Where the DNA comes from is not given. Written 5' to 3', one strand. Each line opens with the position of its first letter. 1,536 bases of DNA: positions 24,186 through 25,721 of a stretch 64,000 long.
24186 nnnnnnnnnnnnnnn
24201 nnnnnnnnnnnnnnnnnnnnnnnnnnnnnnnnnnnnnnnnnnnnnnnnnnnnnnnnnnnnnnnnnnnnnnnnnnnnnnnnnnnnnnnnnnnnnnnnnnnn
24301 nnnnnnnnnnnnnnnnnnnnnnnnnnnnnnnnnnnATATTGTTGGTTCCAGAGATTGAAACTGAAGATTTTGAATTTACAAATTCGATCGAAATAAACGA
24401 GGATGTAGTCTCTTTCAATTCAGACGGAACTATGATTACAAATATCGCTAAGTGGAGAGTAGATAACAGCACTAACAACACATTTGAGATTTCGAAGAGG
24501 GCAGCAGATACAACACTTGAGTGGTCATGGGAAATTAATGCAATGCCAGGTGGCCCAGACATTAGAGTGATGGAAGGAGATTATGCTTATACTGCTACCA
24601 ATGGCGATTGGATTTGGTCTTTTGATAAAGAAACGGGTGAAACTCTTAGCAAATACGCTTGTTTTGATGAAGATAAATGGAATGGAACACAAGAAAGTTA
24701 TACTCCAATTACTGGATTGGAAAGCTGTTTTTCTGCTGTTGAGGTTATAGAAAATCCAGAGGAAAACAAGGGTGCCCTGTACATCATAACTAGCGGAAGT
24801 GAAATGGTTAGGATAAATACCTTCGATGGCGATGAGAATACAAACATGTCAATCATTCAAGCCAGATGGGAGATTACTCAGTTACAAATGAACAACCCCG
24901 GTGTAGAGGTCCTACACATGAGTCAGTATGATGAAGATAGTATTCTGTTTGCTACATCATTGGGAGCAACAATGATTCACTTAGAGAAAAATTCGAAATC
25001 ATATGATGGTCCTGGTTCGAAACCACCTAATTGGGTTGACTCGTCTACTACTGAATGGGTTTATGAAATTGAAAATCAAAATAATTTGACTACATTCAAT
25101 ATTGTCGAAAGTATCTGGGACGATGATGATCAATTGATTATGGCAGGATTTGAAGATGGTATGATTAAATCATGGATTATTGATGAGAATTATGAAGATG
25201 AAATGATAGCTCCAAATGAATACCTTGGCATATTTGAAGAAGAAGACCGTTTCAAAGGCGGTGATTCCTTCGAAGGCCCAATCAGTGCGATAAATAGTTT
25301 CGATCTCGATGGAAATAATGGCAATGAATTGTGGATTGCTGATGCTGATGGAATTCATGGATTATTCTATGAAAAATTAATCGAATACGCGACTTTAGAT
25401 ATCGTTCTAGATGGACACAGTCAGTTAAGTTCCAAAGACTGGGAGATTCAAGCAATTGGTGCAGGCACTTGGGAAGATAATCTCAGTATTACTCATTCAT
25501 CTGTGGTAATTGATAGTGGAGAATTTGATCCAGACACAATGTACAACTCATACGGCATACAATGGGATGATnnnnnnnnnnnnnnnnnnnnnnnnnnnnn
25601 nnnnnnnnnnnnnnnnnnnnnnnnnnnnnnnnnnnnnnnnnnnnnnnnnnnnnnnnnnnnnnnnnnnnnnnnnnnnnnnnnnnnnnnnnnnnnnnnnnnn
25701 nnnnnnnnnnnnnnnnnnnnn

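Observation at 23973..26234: Signal-peptide-peptidase/presenilin-type GxGD protease fused to a ~480-aa extracytoplasmic repeat domain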

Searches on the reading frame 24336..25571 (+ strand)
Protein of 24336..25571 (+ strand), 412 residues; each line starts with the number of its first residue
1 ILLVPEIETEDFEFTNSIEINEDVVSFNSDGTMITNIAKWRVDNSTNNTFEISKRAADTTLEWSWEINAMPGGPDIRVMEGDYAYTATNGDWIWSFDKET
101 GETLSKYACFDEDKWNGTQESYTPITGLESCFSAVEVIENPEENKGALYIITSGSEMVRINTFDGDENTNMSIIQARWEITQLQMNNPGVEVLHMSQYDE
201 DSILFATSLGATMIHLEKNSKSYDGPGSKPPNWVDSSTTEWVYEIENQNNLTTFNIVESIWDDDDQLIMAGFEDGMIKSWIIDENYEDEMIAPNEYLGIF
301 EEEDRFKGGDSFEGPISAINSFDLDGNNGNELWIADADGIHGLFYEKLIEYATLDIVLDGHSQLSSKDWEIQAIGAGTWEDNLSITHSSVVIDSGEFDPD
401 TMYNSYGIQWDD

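Call 36: predict_structure(alignment_id=A2)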
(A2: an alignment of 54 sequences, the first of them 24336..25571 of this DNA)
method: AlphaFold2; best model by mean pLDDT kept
length: 412 residues; sequences in the alignment: 54
mean_pLDDT: 88.6   pTM: 0.87
mean pLDDT of the five models: 88.6, 88.0, 86.2, 86.2, 86.1
residues with pLDDT >= 90: 272; 70-90: 102; 50-70: 31; < 50: 7
segments of 3 or more residues with pLDDT < 50: 1-3, 409-412
pLDDT, mean of each block of 10 residues (from residue 1): 59 95 93 94 87 94 97 95 96 96 94 91 89 93 86 94 66 87 90 94 95 94 93 92 92 94 89 95 67 62 83 95 86 96 89 92 91 93 89 94 69 48
secondary structure, 60 per line:
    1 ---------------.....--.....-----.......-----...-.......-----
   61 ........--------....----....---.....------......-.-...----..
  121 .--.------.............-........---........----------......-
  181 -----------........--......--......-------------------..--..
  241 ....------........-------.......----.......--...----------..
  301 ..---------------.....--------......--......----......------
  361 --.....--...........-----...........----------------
elements in order: E16-20 E23-27 E33-39 E49-55 E61-68 E77-80 E85-88 E92-96 E103-108 E131-140 E145-152 E156-163 E174-179 E192-199 E202-207 E210-215 E239-244 E251-258 E266-272 E277-283 E299-302 E318-322 E331-336 E339-344 E349-354 E363-367 E370-380 E386-396

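Call 44: search_protein_representatives(alignment_id=A3)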
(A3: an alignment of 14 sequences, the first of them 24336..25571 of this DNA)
Query: 14 sequences, 395 profile positions. Proteins with E-value up to 0.001 (for the whole library): 60; up to 1e-10: 41; up to 1e-30: 13. The best 60 are listed.
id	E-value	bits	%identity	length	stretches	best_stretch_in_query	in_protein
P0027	2.0e-143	494.2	-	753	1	1-395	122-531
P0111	3.0e-110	385.0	-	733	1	1-394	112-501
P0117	1.3e-80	287.4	-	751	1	2-393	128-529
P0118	2.6e-55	204.1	-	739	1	2-395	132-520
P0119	2.6e-52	194.2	-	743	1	2-394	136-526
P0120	4.8e-51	190.0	-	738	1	6-392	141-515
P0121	6.5e-50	186.3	-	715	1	2-395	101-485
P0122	1.1e-43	165.8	-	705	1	1-391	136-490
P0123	1.2e-40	155.8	-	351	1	256-394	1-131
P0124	2.8e-34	134.9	-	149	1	254-392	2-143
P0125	7.5e-33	130.2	-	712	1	2-394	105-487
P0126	2.1e-32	128.7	-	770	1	52-394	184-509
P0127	2.5e-31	125.2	-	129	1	257-374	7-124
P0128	3.9e-30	121.2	-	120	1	33-150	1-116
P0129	6.4e-30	120.5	-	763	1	3-347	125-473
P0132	7.7e-26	107.1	-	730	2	161-344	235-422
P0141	4.2e-17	78.3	-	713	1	179-360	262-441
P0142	4.3e-17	78.3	-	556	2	152-328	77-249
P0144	4.1e-14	68.5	-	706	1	231-365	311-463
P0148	1.1e-12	63.8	-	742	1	168-338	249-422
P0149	1.1e-12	63.7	-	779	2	168-338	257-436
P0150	1.5e-11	60.0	-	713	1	236-369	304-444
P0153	2.8e-11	59.1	-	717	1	192-350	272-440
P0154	4.9e-11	58.3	-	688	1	245-361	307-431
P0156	2.8e-10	55.8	-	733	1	167-353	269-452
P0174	6.1e-04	35.0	-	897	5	292-327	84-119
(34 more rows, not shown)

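Call 45: search_protein_families(library=pfam, proteins=[P0122, P0126, P0129, P0132, P0141, P0144, P0149, P0154, P0142, P0174], max_evalue=0.01)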
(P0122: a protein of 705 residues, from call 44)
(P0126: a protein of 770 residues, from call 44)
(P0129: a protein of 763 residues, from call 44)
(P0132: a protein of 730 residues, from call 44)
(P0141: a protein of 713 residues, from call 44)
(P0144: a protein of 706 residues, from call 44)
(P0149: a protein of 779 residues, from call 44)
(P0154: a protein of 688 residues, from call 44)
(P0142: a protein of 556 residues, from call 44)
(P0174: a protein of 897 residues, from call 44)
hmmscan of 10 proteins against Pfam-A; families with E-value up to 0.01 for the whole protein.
P0122 (705 aa): 2 families
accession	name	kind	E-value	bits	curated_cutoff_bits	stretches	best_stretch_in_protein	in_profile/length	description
PF06550.16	SPP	-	8.1e-50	170.3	23.9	2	497-693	92-281/283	Signal-peptide peptidase, presenilin aspartyl protease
PF04258.18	Peptidase_A22B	-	0.00026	21.1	23.3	1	497-647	86-223/286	Signal peptide peptidase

P0126 (770 aa): 3 families
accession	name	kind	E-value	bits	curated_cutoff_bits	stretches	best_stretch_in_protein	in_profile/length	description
PF06550.16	SPP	-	6.2e-45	154.3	23.9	1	515-757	94-280/283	Signal-peptide peptidase, presenilin aspartyl protease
PF01080.22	Presenilin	-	5e-05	22.7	34.3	1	622-732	276-380/408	Presenilin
PF04258.18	Peptidase_A22B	-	0.0003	20.9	23.3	0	679-711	194-226/286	Signal peptide peptidase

P0129 (763 aa): 2 families
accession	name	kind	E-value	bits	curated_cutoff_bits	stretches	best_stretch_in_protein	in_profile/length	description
PF06550.16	SPP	-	3.5e-51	174.8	23.9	2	531-751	91-281/283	Signal-peptide peptidase, presenilin aspartyl protease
PF04258.18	Peptidase_A22B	-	1.2e-05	25.5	23.3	0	533-622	87-191/286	Signal peptide peptidase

P0132 (730 aa): 2 families
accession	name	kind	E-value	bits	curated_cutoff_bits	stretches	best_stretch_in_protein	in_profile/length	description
PF06550.16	SPP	-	3.2e-51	174.9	23.9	1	490-718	88-281/283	Signal-peptide peptidase, presenilin aspartyl protease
PF04258.18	Peptidase_A22B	-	0.00016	21.8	23.3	0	489-582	81-182/286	Signal peptide peptidase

P0141 (713 aa): 2 families
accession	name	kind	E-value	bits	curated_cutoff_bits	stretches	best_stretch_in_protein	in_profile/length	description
PF06550.16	SPP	-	2e-52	178.9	23.9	1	488-699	92-280/283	Signal-peptide peptidase, presenilin aspartyl protease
PF04258.18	Peptidase_A22B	-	0.0029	17.7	23.3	1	484-636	82-212/286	Signal peptide peptidase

P0144 (706 aa): 2 families
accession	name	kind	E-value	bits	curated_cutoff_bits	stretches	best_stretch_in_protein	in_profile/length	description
PF06550.16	SPP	-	1.7e-50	172.5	23.9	1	484-692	93-279/283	Signal-peptide peptidase, presenilin aspartyl protease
PF04258.18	Peptidase_A22B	-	0.0001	22.5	23.3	1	480-630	82-212/286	Signal peptide peptidase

P0149 (779 aa): 2 families
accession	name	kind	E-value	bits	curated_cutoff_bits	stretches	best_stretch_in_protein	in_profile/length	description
PF06550.16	SPP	-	2.4e-47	162.3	23.9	1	502-758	91-280/283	Signal-peptide peptidase, presenilin aspartyl protease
PF04258.18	Peptidase_A22B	-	4.9e-06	26.8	23.3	1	501-591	84-182/286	Signal peptide peptidase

P0154 (688 aa): 2 families
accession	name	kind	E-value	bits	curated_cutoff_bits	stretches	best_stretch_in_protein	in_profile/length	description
PF06550.16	SPP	-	1.1e-53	183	23.9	1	459-674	93-279/283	Signal-peptide peptidase, presenilin aspartyl protease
PF04258.18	Peptidase_A22B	-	8.8e-06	26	23.3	1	433-611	65-211/286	Signal peptide peptidase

P0142 (556 aa): 2 families
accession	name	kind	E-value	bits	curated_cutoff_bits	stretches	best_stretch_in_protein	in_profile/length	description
PF06550.16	SPP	-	3.1e-27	96.3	23.9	1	337-493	92-227/283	Signal-peptide peptidase, presenilin aspartyl protease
PF04258.18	Peptidase_A22B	-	1.2e-05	25.5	23.3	1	338-427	87-183/286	Signal peptide peptidase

P0174 (897 aa): 27 families (the best 25 are shown)
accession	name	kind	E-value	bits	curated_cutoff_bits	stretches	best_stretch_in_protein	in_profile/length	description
PF25292.1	Beta-prop_CGLA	-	2.4e-58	198.5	26.8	7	77-177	12-112/316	Lambda-carrageenase beta-propeller domain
PF13570.13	Beta-prop_ACSF4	-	8.8e-40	137.5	133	4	201-406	19-204/329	Beta-alanine-activating enzyme, beta-propeller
PF14783.12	BBS2_Mid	-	4.4e-39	133.4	27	2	48-164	1-105/108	Ciliary BBSome complex subunit 2, middle region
PF23743.1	Beta-prop_BBS7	-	1e-37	130.6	27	7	486-606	161-286/299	BBS7 beta-propeller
PF13517.12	FG-GAP_3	-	1.1e-37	128.9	26.9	4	246-301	1-61/61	FG-GAP-like repeat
PF13360.13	PQQ_2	-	6.3e-20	72.3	27.6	2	190-369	22-190/233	Outer membrane protein assembly factor BamB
PF01839.29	FG-GAP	-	5.9e-18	64.8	22.1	1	326-347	1-22/37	FG-GAP repeat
PF15907.11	Itfg2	-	2.1e-17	63.8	27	1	82-145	238-302/330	Integrin-alpha FG-GAP repeat-containing protein 2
PF14727.13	PHTB1_N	-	7.8e-14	52.5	28.6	0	75-162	261-350/361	PTHB1 N-terminal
PF23414.1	Beta-prop_EML_2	-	1.8e-10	41.1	90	0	108-167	10-66/266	Echinoderm microtubule-associated protein second beta-propeller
PF24814.1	WD40_Prp19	-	1.8e-09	37.5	320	1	99-172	10-81/281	Prp19 WD40 domain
PF24807.1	WD40_CDC20-Fz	-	4.2e-09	36.5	200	0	465-573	63-168/292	CDC20/Fizzy WD40 domain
PF00400.38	WD40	-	7.3e-08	33.1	27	1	97-124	13-39/39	WD domain, G-beta repeat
PF25173.1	Beta-prop_WDR3_1st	-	7.7e-08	32.7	154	0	93-167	30-98/184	WDR3 first beta-propeller domain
PF24796.1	WDR55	-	1.9e-07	30.8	200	1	105-183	146-224/296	WDR55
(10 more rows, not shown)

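Call 46: search_protein_families(library=pfam, alignment_id=A3, max_evalue=1)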
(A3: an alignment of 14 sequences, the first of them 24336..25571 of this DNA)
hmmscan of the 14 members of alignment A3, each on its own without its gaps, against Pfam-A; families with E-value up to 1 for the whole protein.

A. member 1, window:24336-25571:+ (412 aa): 1 family
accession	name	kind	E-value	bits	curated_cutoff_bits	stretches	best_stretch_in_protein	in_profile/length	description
PF23743.1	Beta-prop_BBS7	-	0.048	13.4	27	1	239-341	158-246/299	BBS7 beta-propeller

B. families by the number of members that match (of 14 scanned): 10 families
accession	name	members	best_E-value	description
PF23743.1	Beta-prop_BBS7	9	0.00019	BBS7 beta-propeller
PF13517.12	FG-GAP_3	1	0.021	FG-GAP-like repeat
PF01839.29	FG-GAP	1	0.023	FG-GAP repeat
PF19410.4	DUF5980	1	0.025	Family of unknown function (DUF5980)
PF19021.5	Cmr7A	1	0.038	CRISPR system CMR subunit Cmr7 1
PF20615.3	DUF6802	1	0.063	Family of unknown function (DUF6802)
PF06690.17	HcgC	1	0.099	FeGP cofactor biosynthesis protein, methyltransferase HcgC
PF13759.12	2OG-FeII_Oxy_5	1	0.15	Putative 2OG-Fe(II) oxygenase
PF17950.7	SpmSyn_N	1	0.23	S-adenosylmethionine decarboxylase N -terminal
PF14157.12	YmzC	1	0.26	YmzC-like protein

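Call 54: search_protein_families(library=ncbifam, proteins=[window:24336-25571:+], max_evalue=0.1)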
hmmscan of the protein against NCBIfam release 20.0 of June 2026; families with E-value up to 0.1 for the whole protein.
window:24336-25571:+ (412 aa): 0 families
